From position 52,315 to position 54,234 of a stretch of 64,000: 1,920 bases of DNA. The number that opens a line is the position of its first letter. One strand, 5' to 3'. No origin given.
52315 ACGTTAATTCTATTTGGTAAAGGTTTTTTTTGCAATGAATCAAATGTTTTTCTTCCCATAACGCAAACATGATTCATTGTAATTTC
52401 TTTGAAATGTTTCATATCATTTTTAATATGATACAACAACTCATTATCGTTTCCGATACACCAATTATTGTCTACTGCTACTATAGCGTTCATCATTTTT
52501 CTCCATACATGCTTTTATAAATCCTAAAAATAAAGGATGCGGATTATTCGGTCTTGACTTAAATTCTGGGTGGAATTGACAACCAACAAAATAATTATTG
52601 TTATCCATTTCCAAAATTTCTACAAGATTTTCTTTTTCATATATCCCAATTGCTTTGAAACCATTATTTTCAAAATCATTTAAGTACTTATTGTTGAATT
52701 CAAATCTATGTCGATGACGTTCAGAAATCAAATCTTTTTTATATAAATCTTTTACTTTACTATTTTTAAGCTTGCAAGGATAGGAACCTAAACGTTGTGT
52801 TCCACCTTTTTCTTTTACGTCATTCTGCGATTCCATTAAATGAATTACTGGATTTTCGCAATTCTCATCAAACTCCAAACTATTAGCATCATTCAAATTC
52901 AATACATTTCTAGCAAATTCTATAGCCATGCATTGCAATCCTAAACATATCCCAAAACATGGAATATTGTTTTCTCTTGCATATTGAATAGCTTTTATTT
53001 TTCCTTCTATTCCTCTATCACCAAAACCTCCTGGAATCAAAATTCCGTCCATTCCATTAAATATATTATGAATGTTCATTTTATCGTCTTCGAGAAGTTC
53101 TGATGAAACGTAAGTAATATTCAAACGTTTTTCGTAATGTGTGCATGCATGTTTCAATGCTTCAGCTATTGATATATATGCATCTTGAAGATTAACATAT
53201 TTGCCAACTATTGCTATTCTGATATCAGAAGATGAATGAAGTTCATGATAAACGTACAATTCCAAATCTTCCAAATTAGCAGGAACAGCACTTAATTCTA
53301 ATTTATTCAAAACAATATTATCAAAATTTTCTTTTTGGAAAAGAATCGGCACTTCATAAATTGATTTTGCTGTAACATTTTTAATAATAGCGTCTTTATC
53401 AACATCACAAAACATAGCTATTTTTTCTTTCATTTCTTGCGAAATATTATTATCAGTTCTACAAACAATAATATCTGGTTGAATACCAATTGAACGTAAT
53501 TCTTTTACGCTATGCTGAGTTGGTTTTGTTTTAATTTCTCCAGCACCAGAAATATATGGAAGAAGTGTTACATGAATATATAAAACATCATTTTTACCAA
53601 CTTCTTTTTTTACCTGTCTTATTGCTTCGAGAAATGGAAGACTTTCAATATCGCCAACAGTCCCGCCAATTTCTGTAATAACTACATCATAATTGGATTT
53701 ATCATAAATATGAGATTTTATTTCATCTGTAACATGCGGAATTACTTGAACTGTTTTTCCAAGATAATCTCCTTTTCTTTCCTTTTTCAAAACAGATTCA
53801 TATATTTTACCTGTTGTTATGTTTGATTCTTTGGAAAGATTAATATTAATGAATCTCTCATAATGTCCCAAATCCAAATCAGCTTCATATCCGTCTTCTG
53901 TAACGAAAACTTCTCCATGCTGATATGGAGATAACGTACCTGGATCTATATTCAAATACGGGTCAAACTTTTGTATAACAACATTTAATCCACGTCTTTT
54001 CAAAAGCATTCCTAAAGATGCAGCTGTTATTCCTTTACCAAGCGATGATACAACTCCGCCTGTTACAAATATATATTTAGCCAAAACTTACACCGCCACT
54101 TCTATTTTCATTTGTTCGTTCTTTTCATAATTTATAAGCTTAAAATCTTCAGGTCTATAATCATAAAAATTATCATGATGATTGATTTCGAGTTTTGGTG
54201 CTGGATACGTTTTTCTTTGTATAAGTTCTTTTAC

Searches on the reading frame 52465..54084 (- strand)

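Call 12: search_protein_families(library=phrogs, proteins=[window:52465-54084:-], max_evalue=0.001)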
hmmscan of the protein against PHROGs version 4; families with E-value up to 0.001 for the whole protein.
window:52465-54084:- (539 aa): 3 families
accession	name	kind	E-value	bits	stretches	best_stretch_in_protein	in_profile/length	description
phrog_28378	-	unknown function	4e-228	759.4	1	1-531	2-545/547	-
phrog_18394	-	unknown function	9.2e-06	25.7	1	344-388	219-264/365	-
phrog_7218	-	moron, auxiliary metabolic gene and host takeover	0.00072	20.3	0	366-388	72-94/203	glutamine amidotransferase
